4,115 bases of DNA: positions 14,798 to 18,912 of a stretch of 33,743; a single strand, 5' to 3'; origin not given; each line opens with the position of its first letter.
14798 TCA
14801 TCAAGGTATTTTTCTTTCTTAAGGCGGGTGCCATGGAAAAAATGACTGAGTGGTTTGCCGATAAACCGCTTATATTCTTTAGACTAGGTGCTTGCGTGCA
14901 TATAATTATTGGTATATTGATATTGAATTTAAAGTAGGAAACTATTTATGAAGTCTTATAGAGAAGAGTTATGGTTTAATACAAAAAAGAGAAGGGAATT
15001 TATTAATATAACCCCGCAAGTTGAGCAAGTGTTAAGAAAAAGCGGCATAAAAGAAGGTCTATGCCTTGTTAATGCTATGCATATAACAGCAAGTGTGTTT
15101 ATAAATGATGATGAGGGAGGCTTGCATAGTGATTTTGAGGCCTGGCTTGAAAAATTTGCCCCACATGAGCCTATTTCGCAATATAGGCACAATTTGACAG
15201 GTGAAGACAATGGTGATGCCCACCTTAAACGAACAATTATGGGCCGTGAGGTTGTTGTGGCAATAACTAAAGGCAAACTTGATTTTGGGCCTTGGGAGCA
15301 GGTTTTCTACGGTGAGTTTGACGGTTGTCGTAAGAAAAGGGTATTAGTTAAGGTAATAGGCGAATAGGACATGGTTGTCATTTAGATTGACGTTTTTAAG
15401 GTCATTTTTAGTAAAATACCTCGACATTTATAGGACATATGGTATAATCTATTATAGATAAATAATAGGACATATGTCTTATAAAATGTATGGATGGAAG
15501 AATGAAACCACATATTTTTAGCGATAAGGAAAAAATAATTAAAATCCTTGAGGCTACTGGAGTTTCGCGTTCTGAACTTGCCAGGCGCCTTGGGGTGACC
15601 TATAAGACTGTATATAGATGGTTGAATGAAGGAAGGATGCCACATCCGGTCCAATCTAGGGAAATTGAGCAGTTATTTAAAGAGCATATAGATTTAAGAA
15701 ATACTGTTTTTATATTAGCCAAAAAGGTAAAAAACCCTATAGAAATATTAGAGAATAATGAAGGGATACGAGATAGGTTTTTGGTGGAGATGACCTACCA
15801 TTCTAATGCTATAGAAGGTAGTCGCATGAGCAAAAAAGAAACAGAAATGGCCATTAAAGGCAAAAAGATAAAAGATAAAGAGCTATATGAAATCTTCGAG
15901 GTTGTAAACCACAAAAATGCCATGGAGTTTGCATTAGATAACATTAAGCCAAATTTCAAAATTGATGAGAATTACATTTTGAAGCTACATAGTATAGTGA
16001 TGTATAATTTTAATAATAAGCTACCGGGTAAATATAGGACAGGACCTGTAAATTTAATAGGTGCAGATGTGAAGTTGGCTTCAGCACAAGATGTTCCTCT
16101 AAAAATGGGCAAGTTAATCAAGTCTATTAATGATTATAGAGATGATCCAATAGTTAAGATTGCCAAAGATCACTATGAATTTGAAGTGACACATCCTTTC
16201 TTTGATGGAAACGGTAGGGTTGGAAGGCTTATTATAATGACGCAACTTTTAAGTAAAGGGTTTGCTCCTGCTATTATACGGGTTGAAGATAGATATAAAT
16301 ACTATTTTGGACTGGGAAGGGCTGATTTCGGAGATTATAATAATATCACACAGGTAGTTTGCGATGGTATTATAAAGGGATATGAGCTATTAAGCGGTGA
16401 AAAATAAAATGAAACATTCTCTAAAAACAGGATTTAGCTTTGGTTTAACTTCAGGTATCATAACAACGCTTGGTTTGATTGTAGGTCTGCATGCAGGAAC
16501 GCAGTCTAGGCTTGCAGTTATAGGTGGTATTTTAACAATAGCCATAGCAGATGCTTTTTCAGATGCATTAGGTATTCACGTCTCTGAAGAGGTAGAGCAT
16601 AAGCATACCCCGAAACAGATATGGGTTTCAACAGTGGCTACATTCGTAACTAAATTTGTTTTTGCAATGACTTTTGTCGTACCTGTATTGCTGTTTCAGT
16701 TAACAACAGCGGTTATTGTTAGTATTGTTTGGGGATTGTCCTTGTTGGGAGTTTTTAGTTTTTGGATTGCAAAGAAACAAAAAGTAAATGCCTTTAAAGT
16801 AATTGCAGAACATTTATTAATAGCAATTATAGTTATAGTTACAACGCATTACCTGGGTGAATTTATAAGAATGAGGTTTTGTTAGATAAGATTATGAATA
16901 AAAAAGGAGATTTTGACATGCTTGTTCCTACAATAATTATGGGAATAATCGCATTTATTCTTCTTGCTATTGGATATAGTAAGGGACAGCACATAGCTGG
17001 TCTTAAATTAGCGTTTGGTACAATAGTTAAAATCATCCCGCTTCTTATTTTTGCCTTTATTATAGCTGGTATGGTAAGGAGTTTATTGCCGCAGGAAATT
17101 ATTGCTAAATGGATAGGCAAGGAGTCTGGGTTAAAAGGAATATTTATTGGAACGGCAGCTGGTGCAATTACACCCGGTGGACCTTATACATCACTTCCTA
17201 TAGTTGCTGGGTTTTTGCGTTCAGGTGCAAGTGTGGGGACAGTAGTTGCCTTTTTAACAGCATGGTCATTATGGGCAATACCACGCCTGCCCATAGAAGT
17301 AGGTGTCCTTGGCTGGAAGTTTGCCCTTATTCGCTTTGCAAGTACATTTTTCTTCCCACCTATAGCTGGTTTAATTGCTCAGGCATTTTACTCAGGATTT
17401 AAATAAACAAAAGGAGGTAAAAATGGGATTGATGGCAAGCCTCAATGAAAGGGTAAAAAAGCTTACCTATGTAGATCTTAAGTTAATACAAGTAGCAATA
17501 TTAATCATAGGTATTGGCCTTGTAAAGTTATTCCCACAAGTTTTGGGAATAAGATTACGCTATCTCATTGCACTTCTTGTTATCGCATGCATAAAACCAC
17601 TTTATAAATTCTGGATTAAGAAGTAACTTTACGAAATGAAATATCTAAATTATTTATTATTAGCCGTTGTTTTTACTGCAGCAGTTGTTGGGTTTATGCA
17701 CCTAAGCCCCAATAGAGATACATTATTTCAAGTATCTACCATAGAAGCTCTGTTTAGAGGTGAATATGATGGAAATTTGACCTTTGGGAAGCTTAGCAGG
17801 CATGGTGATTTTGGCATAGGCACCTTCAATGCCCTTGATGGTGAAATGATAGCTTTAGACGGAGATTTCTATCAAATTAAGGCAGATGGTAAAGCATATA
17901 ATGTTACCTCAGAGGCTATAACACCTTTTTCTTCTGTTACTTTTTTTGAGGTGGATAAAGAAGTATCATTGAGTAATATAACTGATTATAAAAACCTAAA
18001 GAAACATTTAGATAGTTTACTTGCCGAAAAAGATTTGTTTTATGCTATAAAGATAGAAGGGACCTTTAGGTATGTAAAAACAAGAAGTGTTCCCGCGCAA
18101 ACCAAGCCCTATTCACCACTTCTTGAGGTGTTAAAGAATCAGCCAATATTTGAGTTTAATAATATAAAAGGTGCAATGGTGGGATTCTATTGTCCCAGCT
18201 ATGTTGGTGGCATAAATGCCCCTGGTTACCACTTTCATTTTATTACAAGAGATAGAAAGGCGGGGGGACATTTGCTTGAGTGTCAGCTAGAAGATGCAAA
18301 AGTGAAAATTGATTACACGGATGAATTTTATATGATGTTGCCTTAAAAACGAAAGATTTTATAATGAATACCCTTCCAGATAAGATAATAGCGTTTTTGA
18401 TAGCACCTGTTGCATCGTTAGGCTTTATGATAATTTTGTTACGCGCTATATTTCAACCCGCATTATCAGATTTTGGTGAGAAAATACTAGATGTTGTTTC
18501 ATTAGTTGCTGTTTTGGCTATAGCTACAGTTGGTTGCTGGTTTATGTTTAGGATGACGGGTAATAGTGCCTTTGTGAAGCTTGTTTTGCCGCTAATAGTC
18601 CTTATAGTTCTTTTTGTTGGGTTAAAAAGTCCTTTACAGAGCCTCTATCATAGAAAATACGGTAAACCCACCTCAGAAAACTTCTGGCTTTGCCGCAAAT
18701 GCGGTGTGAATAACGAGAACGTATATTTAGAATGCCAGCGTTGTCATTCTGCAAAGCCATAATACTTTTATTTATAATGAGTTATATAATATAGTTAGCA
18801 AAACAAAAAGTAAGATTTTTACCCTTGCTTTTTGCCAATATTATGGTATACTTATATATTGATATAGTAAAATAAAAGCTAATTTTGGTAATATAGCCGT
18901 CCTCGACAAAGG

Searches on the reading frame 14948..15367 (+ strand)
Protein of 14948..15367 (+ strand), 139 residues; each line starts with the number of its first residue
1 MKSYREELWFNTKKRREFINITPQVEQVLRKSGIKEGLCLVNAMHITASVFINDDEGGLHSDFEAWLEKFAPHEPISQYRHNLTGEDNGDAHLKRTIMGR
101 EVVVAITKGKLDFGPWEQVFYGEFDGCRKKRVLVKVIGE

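Call 3: search_protein_families(library=pfam, proteins=[window:14948-15367:+], max_evalue=0.01)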
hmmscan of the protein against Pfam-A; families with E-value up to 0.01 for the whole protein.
window:14948-15367:+ (139 aa): 1 family
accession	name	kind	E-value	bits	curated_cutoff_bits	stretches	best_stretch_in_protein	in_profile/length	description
PF01894.22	UPF0047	-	9.4e-38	129.4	27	1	20-136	1-117/117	Uncharacterised protein family UPF0047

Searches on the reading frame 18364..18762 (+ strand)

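Call 48: search_protein_families(library=pfam, proteins=[window:18364-18762:+], max_evalue=0.001)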
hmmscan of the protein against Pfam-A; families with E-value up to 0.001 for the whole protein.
window:18364-18762:+ (132 aa): 1 family
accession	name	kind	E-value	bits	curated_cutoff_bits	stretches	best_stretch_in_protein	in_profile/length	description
PF00641.23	Zn_ribbon_RanBP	-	0.0003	20.4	27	1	105-132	2-29/30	Zn-finger in Ran binding protein and others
